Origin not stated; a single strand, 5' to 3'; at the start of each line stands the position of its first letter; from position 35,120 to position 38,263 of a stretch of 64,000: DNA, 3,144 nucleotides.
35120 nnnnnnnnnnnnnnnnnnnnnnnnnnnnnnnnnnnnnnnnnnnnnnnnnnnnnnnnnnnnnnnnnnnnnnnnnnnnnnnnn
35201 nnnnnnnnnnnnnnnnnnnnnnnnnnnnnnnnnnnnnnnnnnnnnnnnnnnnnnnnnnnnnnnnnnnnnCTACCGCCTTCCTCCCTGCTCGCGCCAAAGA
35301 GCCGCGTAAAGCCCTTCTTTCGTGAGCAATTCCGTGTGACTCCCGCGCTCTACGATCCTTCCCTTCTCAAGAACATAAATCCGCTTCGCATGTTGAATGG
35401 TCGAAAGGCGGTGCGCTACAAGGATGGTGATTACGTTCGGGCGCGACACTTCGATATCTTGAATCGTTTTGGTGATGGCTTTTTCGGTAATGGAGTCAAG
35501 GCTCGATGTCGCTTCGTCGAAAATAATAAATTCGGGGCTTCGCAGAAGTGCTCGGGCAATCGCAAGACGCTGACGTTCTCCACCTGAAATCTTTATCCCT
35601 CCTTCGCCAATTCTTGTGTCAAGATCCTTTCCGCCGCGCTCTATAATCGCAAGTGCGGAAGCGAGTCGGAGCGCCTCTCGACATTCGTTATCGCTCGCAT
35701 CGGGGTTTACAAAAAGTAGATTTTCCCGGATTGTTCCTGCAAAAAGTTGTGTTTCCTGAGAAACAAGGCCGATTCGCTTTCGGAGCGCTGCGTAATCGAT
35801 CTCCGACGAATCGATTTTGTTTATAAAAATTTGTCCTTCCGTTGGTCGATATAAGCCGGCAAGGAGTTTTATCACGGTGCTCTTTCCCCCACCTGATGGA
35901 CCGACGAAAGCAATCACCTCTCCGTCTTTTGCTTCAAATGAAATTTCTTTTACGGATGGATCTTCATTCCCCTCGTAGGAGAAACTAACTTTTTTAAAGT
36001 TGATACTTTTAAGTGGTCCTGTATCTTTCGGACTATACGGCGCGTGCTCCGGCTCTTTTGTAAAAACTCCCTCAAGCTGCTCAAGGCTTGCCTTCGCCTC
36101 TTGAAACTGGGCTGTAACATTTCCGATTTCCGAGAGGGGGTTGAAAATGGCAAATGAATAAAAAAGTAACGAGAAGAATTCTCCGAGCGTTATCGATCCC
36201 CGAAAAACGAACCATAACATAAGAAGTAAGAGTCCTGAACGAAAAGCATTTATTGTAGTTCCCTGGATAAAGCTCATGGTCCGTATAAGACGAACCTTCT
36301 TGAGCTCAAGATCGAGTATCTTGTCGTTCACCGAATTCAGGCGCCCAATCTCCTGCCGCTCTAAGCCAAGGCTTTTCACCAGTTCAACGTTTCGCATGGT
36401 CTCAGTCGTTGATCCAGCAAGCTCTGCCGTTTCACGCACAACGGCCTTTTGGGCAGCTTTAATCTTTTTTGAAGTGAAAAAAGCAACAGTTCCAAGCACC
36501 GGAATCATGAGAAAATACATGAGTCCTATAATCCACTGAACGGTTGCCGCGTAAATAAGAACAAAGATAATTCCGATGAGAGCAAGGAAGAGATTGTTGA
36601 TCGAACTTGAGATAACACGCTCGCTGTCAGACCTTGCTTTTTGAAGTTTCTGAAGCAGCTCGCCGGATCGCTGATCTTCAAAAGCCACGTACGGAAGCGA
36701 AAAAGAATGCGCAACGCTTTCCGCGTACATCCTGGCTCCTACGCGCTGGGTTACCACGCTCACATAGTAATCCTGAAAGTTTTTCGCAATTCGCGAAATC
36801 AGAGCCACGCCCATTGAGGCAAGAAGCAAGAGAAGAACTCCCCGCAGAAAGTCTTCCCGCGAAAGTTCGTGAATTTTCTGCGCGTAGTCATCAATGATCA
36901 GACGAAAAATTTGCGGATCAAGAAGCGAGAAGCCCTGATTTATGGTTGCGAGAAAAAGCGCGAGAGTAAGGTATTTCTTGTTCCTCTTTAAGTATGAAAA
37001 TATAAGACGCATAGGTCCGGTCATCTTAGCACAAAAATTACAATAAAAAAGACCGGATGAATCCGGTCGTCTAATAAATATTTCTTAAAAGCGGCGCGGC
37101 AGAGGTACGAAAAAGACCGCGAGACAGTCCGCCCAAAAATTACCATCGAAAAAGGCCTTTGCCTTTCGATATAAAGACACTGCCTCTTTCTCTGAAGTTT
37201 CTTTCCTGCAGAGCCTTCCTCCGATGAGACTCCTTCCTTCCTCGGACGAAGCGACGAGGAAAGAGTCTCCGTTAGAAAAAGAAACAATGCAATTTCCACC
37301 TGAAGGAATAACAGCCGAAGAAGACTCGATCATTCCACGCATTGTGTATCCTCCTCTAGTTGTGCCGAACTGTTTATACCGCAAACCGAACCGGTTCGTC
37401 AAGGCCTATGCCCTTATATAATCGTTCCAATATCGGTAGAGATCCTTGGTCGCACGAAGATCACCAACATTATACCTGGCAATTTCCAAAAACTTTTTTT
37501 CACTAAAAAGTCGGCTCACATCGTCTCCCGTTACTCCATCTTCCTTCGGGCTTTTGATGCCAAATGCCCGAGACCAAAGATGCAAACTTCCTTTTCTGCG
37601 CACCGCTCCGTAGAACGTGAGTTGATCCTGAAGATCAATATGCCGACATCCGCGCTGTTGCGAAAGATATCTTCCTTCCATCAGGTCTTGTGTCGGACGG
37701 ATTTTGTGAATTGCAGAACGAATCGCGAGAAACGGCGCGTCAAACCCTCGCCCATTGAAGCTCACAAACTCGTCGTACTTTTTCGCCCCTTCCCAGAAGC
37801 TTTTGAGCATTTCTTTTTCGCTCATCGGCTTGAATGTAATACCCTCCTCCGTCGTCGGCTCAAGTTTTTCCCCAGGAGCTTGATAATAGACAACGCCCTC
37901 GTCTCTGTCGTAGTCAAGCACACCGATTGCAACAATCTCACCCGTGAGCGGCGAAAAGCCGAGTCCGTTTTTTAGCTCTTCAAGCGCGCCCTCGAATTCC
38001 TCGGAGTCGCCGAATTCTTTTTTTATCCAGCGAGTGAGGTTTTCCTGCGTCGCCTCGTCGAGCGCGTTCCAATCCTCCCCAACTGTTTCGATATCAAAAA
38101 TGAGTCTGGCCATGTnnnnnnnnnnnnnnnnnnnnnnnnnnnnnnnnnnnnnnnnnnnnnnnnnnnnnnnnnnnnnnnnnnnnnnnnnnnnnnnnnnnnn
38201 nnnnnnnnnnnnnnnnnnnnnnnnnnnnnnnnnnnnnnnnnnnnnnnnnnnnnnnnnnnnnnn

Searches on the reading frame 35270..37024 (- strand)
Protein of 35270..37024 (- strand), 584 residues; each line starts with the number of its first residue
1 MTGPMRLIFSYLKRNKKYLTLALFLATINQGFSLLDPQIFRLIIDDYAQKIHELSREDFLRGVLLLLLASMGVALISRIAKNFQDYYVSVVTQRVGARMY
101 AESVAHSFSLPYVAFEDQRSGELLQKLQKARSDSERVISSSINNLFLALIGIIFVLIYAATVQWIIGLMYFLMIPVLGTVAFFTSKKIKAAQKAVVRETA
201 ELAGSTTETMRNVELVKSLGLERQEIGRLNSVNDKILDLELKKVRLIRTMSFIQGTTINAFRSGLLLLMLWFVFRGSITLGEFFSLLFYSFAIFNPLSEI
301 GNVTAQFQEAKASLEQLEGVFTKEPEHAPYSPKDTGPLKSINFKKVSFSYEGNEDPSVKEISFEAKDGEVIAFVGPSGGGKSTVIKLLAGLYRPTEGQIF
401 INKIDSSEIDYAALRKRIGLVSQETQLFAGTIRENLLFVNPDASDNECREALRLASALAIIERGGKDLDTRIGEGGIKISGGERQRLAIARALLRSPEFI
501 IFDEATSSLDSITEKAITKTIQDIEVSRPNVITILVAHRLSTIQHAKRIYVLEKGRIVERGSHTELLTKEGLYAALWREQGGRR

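Call 10: search_protein_families(library=pfam, proteins=[window:35270-37024:-])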
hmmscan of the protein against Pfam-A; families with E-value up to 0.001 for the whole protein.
window:35270-37024:- (584 aa): 3 families
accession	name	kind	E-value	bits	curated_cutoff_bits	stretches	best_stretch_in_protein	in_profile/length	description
PF00005.33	ABC_tran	-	1.6e-33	116.6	25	1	359-507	2-137/137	ABC transporter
PF00664.28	ABC_membrane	-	4.5e-28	99.1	28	1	20-297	2-274/274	ABC transporter transmembrane region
PF02463.25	SMC_N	-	0.00065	19.6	40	0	394-552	106-211/220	RecF/RecN/SMC N terminal domain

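Call 13: find_encoding_contigs(protein=window:35270-37024:-, flank=3000, max_places=10)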
Protein window:35270-37024:- (584 aa): no gene with exactly this product is on record in the collection.

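Call 32: find_homologous_proteins(query=window:35270-37024:-, max_evalue=1e-100)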
Query window:35270-37024:- (584 aa): 7999 proteins with E <= 1e-100 among 8000 candidates; the best 120 are listed.
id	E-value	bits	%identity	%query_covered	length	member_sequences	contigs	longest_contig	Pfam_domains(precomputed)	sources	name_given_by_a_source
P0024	0.0e+0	1245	100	99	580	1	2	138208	PF00005.34,PF00664.29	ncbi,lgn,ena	ncbi:MAG: ABC transporter ATP-binding protein [Patescibacteria group bacterium]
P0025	0.0e+0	1037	81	100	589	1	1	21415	PF00005.34,PF00664.29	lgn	-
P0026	1.0e-252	858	69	99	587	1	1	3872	PF00005.34,PF00664.29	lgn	-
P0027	1.6e-251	854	68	99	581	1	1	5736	PF00005.34,PF00664.29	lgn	-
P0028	1.0e-250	851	67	99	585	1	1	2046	PF00005.34,PF00664.29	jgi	-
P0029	1.3e-250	851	68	99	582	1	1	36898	PF00005.34,PF00664.29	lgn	-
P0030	1.9e-250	850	68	99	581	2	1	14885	PF00005.34,PF00664.29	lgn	-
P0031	5.2e-250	849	67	99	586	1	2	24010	PF00005.34,PF00664.29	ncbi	-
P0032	7.3e-249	845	67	99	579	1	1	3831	PF00005.34,PF00664.29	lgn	-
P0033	4.1e-248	843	69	99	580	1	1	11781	PF00005.34,PF00664.29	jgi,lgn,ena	-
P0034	4.9e-248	843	67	99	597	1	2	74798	PF00005.34,PF00664.29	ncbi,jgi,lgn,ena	-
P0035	1.7e-247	841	67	99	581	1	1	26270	PF00005.34,PF00664.29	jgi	-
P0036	2.8e-247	840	66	99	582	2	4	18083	PF00005.34,PF00664.29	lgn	-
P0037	3.9e-247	840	67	99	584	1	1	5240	PF00005.34,PF00664.29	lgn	-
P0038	7.2e-247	839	65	99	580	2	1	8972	PF00005.34,PF00664.29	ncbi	-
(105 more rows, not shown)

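Call 38: find_related_loci(query=window:35270-37024:-, collection=metagenome_contigs, flank=4000)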
Query window:35270-37024:- (584 aa) in metagenome_contigs; peptide patterns used: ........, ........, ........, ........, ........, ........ (x = any residue, [..] = any of these).
599 stretches matched a pattern (row limit reached: there are more); 468 encode a relative of the query (tblastn E <= 1e-3); the best 80 are kept; 80 distinct loci.
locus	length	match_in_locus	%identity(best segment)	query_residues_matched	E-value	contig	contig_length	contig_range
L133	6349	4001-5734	66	5-582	0e+0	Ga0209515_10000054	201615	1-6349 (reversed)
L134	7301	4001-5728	66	7-582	0e+0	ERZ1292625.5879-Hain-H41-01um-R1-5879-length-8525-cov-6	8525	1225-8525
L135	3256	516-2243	66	5-581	0e+0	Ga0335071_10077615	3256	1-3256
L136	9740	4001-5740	64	5-584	0e+0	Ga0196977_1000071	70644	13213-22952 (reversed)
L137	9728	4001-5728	64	9-584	0e+0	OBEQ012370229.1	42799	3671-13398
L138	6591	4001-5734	64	5-582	0e+0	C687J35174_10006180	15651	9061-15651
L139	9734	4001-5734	64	5-582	0e+0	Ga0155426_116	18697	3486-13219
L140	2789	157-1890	62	5-582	0e+0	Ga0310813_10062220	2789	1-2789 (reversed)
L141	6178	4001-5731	65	3-580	0e+0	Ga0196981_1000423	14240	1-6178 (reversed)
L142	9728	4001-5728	64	5-580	0e+0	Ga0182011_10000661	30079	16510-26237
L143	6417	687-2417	63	5-580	0e+0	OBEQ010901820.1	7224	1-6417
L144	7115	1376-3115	61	5-584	0e+0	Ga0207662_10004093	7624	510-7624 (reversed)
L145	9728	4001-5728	64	5-580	0e+0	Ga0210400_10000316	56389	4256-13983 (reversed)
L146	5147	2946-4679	62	3-580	0e+0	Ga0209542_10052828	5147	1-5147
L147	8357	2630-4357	63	5-580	0e+0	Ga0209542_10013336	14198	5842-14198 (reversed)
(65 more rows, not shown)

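Call 50: search_protein_families(library=padloc, proteins=[window:35270-37024:-], max_evalue=0.01)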
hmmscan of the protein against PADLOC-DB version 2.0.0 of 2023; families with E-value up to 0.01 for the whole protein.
window:35270-37024:- (584 aa): 8 families
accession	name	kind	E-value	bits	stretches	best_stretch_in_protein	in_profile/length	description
PDLC04135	mad3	-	9.1e-26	89.3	2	479-568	264-351/374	mads_3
PDLC04140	mad8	-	9.5e-06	23.3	1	357-541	16-235/314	mads_8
PDLC02335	AbiLi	-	0.00019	18.6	1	360-554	66-253/326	AbiLi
PDLC02914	ATPase-Toprim_I-B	-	0.0015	15.8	0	487-554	193-261/443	-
PDLC00281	PtuA1|PtuA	-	0.0024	15.1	1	361-403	30-73/448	AAA ATPase domain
PDLC03841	LeoBC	-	0.0034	14.6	0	122-226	433-536/601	-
PDLC02980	AriA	-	0.0056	14.7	0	371-414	2-45/304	-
PDLC04149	HEC-04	-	0.0064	13.1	0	368-403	47-82/494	-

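Call 51: search_protein_families(library=ncbifam, proteins=[window:35270-37024:-], max_evalue=0.01)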
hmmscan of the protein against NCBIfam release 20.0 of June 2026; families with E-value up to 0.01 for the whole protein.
window:35270-37024:- (584 aa): 188 families (the best 25 are shown)
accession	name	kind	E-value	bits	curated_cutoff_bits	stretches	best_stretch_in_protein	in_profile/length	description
TIGR02203.1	MsbA_lipidA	equivalog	5.7e-106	355.2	602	1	8-578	5-567/572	lipid A export permease/ATP-binding protein MsbA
TIGR02204.1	MsbA_rel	hypoth_equivalog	8.2e-97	325.2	780.4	1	4-578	5-573/576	ABC transporter, permease/ATP-binding protein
TIGR03796.1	NHLM_micro_ABC1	equivalog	9.9e-97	324.8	853.3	1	9-576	146-708/710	NHLP family bacteriocin export ABC transporter peptidase/permease/ATPase subunit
NF010178.0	PRK13657.1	equivalog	6.3e-94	315.5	733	1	10-581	12-571/588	glucan ABC transporter ATP-binding protein/ permease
TIGR01846.1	type_I_sec_HlyB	subfamily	1.4e-91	307.9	725.55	1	12-581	134-693/694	type I secretion system permease/ATPase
TIGR00958.1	3a01208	subfamily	3.7e-89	299.9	874.6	1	6-576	150-710/711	antigen peptide transporter 2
NF008381.0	PRK11176.1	equivalog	6.1e-89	298.9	867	1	66-580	67-579/582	lipid A ABC transporter ATP-binding protein/permease MsbA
NF045513.1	HepA_fam_ABC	equivalog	2.2e-87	293.9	725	1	44-572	79-601/610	heterocyst formation ABC transporter subunit HepA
TIGR03797.1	NHLM_micro_ABC2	equivalog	2.9e-85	287.2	709.4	1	5-580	124-685/686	NHLP bacteriocin export ABC transporter permease/ATPase subunit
TIGR03375.1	type_I_sec_LssB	subfamily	1.4e-84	284.7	693.1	1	71-569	196-691/696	type I secretion system permease/ATPase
TIGR01193.1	bacteriocin_ABC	subfamily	8.2e-84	282.4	523.85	1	11-577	150-706/708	peptide cleavage/export ABC transporter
NF052233.1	CphA_assoc_ABC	equivalog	1.6e-82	278.1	880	1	15-580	182-743/766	cyanophycin metabolism-associated ABC transporter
TIGR02857.1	CydD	equivalog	1.2e-73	248.9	435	1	17-552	3-529/529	thiol reductant ABC exporter subunit CydD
TIGR01192.1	chvA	subfamily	1.1e-71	242.2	585.4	1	9-581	11-571/585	glucan export ABC transporter ATP-binding protein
NF008364.0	PRK11160.1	equivalog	7.6e-66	222.9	630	1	116-578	112-573/575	heme ABC transporter ATP-binding protein/permease CydC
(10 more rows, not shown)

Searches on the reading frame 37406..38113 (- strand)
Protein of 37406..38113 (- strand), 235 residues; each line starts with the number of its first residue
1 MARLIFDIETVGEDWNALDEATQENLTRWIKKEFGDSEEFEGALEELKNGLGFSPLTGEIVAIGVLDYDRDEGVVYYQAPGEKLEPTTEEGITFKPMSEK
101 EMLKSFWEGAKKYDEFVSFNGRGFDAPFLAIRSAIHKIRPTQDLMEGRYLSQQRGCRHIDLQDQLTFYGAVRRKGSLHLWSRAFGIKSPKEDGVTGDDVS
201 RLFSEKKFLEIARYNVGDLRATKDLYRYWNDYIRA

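Call 10: search_protein_families(library=pfam, proteins=[window:37406-38113:-])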
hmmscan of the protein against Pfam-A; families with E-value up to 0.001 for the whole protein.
window:37406-38113:- (235 aa): 3 families
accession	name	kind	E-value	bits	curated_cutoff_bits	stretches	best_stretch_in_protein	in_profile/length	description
PF10108.15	DNA_pol_B_exo2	-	8.2e-18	65.3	24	1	97-222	35-166/213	Predicted 3'-5' exonuclease related to the exonuclease domain of PolB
PF13482.12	RNase_H_2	-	1.2e-14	55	22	1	52-230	9-165/165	RNase_H superfamily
PF03104.25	DNA_pol_B_exo1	-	0.00041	20.3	23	1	97-142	141-188/242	DNA polymerase family B, exonuclease domain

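Call 50: search_protein_families(library=padloc, proteins=[window:37406-38113:-], max_evalue=0.01)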
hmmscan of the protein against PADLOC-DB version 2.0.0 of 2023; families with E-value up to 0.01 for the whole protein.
window:37406-38113:- (235 aa): 1 family
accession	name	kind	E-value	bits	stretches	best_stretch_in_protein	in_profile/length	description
PDLC01247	DEDDh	-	0.00044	18.9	1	52-169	9-120/139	"CAS-I,CAS-II,CAS-III,CAS-IV,CAS-V,CAS-VI; associated"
